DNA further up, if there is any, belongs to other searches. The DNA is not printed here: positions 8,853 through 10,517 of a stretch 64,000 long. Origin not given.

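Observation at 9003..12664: Uncharacterised three-gene membrane module: two paralogous Trp-rich polytopic proteins plus a membrane-anchored SRPBCC/START-like protein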

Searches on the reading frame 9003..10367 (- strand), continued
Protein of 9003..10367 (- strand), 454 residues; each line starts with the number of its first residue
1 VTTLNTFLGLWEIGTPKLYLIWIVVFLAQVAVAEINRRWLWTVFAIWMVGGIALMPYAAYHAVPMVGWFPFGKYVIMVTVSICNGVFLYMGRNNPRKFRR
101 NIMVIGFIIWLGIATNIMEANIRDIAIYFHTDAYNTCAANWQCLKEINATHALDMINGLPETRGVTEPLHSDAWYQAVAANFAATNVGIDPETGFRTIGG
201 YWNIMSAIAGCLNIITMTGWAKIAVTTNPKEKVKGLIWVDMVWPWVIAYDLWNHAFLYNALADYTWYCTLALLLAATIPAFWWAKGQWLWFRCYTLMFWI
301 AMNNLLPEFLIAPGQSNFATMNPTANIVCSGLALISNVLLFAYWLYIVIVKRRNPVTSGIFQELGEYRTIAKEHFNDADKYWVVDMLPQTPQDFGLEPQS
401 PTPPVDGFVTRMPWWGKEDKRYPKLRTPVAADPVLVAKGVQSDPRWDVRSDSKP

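Call 63: search_protein_families(library=pfam, proteins=[L132:7174-7803:-, L169:3572-6256:-, L141:12769-13566:-, L084:1625-2296:+, L137:11829-12761:-, L137:6121-7101:-, L136:3510-4388:+, L141:9719-10615:+, L107:924-1547:-, L169:7165-7788:+], max_evalue=0.0001)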
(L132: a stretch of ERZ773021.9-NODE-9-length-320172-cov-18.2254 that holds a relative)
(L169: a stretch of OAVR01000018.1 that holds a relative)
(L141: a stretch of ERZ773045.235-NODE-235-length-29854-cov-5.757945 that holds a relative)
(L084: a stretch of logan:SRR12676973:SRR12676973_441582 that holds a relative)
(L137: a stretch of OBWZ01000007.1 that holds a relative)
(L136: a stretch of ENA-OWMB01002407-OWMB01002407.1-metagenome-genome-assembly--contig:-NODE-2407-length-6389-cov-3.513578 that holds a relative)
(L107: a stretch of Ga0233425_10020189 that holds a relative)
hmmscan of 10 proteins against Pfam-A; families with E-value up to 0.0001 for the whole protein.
L132:7174-7803:- (209 aa): 1 family
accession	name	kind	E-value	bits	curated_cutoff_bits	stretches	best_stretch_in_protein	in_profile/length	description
PF14278.11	TetR_C_8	-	1.4e-15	57.7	26.1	1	74-190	1-102/103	Transcriptional regulator C-terminal region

L169:3572-6256:- (894 aa): 12 families
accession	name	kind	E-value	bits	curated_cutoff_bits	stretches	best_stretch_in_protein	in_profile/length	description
PF07992.20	Pyr_redox_2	-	7.3e-32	111.4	26.1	1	450-746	2-291/291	Pyridine nucleotide-disulphide oxidoreductase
PF14691.11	Fer4_20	-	4.6e-22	78.4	25.8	1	356-435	29-111/113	Dihydroprymidine dehydrogenase domain II, 4Fe-4S cluster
PF00070.33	Pyr_redox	-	5e-11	43.4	22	0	581-655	1-79/82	Pyridine nucleotide-disulphide oxidoreductase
PF13738.12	Pyr_redox_3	-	9.9e-11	41.9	30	1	545-730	136-305/305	Pyridine nucleotide-disulphide oxidoreductase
PF00037.32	Fer4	-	2.4e-10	40.2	21.1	2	287-309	2-24/24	4Fe-4S binding domain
PF13450.12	NAD_binding_8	-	6.7e-10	39.5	21.9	1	453-487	1-35/68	NAD(P)-binding Rossmann-like domain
PF01266.30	DAO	-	2.1e-08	34.5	27.9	1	450-484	1-35/353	FAD dependent oxidoreductase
PF01946.23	Thi4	-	8.9e-08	32.1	26.2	1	450-516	19-85/235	Thi4 family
PF12837.12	Fer4_6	-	2.7e-07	30.7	25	1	286-308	2-24/24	4Fe-4S binding domain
PF00890.30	FAD_binding_2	-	2e-06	27.7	20.4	1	451-486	2-37/414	FAD binding domain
PF12831.13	FAD_oxidored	-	6.3e-06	26.2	27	1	451-491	2-42/416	FAD dependent oxidoreductase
PF03486.20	HI0933_like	-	7.5e-05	22.7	50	0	450-484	2-36/244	HI0933-like protein Rossmann domain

L141:12769-13566:- (265 aa): 3 families
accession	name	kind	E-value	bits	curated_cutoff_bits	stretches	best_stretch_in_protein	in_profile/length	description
PF00005.33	ABC_tran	-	1.5e-30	107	25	1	38-186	1-137/137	ABC transporter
PF13304.12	AAA_21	-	1.4e-07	32.3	27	0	51-86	2-54/304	AAA domain, putative AbiEii toxin, Type IV TA system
PF02463.25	SMC_N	-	2.1e-06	27.8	40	0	49-70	25-49/220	RecF/RecN/SMC N terminal domain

L084:1625-2296:+ (223 aa): 2 families
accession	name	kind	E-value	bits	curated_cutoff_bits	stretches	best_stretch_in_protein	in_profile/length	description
PF02492.25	cobW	-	3.5e-20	72.8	20.7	1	38-196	5-179/180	CobW/HypB/UreG, nucleotide-binding domain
PF03308.22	MeaB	-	1.1e-07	31.6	23.1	1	31-214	31-232/273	Methylmalonyl Co-A mutase-associated GTPase MeaB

L137:11829-12761:- (310 aa): 2 families
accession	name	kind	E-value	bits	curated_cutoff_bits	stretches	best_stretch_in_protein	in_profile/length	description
PF00950.22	ABC-3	-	7.9e-58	196.4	20.1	1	9-268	3-253/258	ABC 3 transport family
PF01032.23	FecCD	-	2.7e-09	36.9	26.5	1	43-250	78-285/311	FecCD transport family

L137:6121-7101:- (326 aa): 2 families
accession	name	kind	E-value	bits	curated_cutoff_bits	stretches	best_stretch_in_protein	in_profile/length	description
PF20628.3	Dyp_perox_C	-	1.4e-38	132.7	20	1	154-309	3-164/166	Dyp-type peroxidase, C-terminal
PF04261.18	Dyp_perox_N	-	3.5e-16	60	20.4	1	12-149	4-146/146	Dyp-type peroxidase, N-terminal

L136:3510-4388:+ (292 aa): 2 families
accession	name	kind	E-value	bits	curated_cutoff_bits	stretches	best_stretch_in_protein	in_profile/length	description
PF02565.21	RecO_C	-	1.3e-26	93.7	22.1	1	132-283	3-156/157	Recombination protein O C terminal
PF11967.14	RecO_N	-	7.6e-26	90.4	27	1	49-124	3-79/80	Recombination protein O N terminal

L141:9719-10615:+ (298 aa): 1 family
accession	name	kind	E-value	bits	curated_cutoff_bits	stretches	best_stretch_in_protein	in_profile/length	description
PF01255.24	Prenyltransf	-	2.5e-76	256.5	27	1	66-286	1-219/219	Putative undecaprenyl diphosphate synthase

L107:924-1547:- (207 aa): 1 family
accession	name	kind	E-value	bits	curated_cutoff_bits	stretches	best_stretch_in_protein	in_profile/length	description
PF00440.29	TetR_N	-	1e-16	60.9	24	1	9-52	1-44/47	Bacterial regulatory proteins, tetR family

L169:7165-7788:+ (207 aa): 1 family
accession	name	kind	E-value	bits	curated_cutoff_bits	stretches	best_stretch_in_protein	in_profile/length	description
PF00440.29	TetR_N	-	1.1e-13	51.2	24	1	27-71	1-45/47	Bacterial regulatory proteins, tetR family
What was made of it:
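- The regulators are TetR-type, not NikR, RcnR or ArsR types (call 63).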

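Call 76: search_protein_families(library=ncbifam, proteins=[L169:3572-6256:-], max_evalue=0.001)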
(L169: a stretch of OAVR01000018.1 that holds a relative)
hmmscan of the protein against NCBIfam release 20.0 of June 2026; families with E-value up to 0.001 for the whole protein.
L169:3572-6256:- (894 aa): 94 families (the best 25 are shown)
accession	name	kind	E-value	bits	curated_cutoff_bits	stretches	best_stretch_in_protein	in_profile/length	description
NF009410.0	PRK12771.1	subfamily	1.6e-141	472.7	516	1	333-866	25-543/566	NAD(P)-binding protein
NF009454.0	PRK12814.1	equivalog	2.4e-119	399.6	916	1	356-834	101-579/657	putative NADPH-dependent glutamate synthase small subunit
NF010590.0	PRK13984.1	equivalog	2.2e-111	372.9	946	1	358-758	197-607/611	putative oxidoreductase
NF009414.0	PRK12778.1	equivalog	4e-89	299.8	1103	1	351-758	331-750/752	bifunctional dihydroorotate dehydrogenase B NAD binding subunit/NADPH-dependent glutamate synthase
TIGR01316.1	gltA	equivalog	2.6e-88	296.8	471.75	1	354-756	33-448/449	NADPH-dependent glutamate synthase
TIGR03315.1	Se_ygfK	equivalog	9.1e-88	294.8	835.3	1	356-830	444-889/1012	putative selenate reductase subunit YgfK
TIGR01318.1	gltD_gamma_fam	subfamily_domain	6.4e-85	285.5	482.95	1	347-757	38-465/467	glutamate synthase, small subunit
NF009408.0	PRK12769.1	equivalog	2e-77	260.8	1003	2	356-757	233-651/659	formate-dependent uric acid utilization protein AegA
TIGR01317.1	GOGAT_sm_gam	subfamily_domain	2.2e-71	241.2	447.7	1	343-757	36-478/485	glutamate synthase small subunit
NF009413.0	PRK12775.1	equivalog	1.4e-62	211.8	1895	1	322-762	306-759/1006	putative trifunctional 2-polyprenylphenol hydroxylase/glutamate synthase subunit beta/ferritin domain-containing protein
NF009415.0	PRK12779.1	equivalog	1.7e-60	205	1519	1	354-753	205-622/944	putative bifunctional glutamate synthase subunit beta/2-polyprenylphenol hydroxylase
NF009451.0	PRK12809.1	equivalog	2.3e-60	204.6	1154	1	325-752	186-629/639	formate-dependent uric acid utilization protein YgfT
NF009409.0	PRK12770.1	subfamily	4.9e-50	170.6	343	1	442-758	12-351/360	putative glutamate synthase subunit beta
NF045663.1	diclust_near_Sec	equivalog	6.1e-47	160.2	530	2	349-548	10-202/759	pyridine nucleotide-disulfide oxidoreductase/dicluster-binding protein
NF045599.1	bili_reduct_long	exception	8.3e-21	73.9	750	1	409-602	344-527/641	bilirubin reductase, long form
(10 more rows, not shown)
